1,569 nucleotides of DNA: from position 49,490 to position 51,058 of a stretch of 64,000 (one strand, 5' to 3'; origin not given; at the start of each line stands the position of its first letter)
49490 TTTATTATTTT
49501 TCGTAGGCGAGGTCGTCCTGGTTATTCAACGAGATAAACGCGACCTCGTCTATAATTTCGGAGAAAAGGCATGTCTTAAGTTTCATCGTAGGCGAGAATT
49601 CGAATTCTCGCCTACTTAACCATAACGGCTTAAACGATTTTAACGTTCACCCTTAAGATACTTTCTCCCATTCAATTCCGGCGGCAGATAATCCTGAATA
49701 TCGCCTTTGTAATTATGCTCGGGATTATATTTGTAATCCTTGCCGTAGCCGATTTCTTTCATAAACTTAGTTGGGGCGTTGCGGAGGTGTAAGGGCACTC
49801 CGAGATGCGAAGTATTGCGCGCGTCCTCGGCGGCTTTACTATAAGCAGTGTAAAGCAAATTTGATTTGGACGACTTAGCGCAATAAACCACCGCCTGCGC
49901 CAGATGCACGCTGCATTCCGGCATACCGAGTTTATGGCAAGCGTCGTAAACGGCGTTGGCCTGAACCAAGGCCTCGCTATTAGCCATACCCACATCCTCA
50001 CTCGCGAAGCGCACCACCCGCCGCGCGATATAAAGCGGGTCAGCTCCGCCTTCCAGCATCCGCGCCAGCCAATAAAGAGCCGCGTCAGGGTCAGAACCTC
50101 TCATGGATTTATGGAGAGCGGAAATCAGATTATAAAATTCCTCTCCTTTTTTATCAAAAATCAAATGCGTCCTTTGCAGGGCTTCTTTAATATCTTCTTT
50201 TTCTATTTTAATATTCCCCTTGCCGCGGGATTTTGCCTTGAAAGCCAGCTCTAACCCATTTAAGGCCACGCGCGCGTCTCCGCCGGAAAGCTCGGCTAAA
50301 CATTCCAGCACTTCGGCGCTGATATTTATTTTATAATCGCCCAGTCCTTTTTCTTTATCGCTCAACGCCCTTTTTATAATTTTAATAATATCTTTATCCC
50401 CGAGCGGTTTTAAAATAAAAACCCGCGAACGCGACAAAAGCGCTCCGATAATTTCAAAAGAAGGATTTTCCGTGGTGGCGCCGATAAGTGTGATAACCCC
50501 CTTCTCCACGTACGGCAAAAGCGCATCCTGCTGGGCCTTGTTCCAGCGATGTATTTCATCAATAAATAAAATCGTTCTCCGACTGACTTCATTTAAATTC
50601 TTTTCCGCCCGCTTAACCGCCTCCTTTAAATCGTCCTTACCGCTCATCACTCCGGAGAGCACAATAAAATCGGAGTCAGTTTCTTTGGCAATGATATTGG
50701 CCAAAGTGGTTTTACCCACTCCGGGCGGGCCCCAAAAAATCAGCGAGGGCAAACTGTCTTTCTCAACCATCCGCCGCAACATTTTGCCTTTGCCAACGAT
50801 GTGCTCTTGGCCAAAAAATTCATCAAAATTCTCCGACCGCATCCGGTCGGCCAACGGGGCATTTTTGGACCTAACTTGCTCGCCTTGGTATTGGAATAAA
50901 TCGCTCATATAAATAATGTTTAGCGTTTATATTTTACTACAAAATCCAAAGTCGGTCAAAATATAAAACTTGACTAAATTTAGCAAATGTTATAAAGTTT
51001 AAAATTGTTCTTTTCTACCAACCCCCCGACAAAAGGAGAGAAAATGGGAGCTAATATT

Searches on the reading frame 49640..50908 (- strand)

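Call 71: search_protein_families(library=pfam, proteins=[window:49640-50908:-], max_evalue=0.001)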
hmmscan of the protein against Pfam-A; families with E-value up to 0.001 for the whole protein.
window:49640-50908:- (422 aa): 16 families
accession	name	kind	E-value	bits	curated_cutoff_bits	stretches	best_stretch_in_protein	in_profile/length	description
PF12002.13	MgsA_C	-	3.9e-58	196.5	27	1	271-419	1-149/167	MgsA AAA+ ATPase C terminal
PF16193.11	AAA_assoc_2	-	2.1e-28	98.8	34.3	1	191-270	2-81/81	AAA C-terminal domain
PF00004.35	AAA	-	2.8e-17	63.8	21.2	1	56-167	1-129/131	ATPase family associated with various cellular activities (AAA)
PF05496.18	RuvB_N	-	3.5e-16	59.8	27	1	23-142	1-116/159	Holliday junction DNA helicase RuvB P-loop domain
PF07728.20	AAA_5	-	2.9e-07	31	22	1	56-148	2-104/139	AAA domain (dynein-related subfamily)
PF13173.12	AAA_14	-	3.9e-06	27.3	27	1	56-147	5-101/129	AAA domain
PF13191.12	AAA_16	-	1.9e-05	25.7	32.6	0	47-85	18-57/167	AAA ATPase domain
PF00158.32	Sigma54_activat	-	2.8e-05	24.3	20.2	0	105-149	88-132/168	Sigma-54 interaction domain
PF13401.12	AAA_22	-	9.1e-05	23.2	27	0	55-81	7-36/130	AAA domain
PF07724.20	AAA_2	-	9.6e-05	22.9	27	0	55-140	5-105/166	AAA domain (Cdc48 subfamily)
PF01637.24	ATPase_2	-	0.00019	21.8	33.2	0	44-80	11-48/225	ATPase domain predominantly from Archaea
PF20720.3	nSTAND3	-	0.00055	20.1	27.2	0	56-104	20-64/155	Novel STAND NTPase 3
PF22703.2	Cdc6_lid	-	0.00057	20.1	27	0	196-243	17-66/68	Cdc6 AAA+ ATPase-type lid domain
PF01078.27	Mg_chelatase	-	0.00062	19.7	20.3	0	55-73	24-42/207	Magnesium chelatase, subunit ChlI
PF13207.12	AAA_17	-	0.00074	20.2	27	0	60-89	2-31/136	AAA domain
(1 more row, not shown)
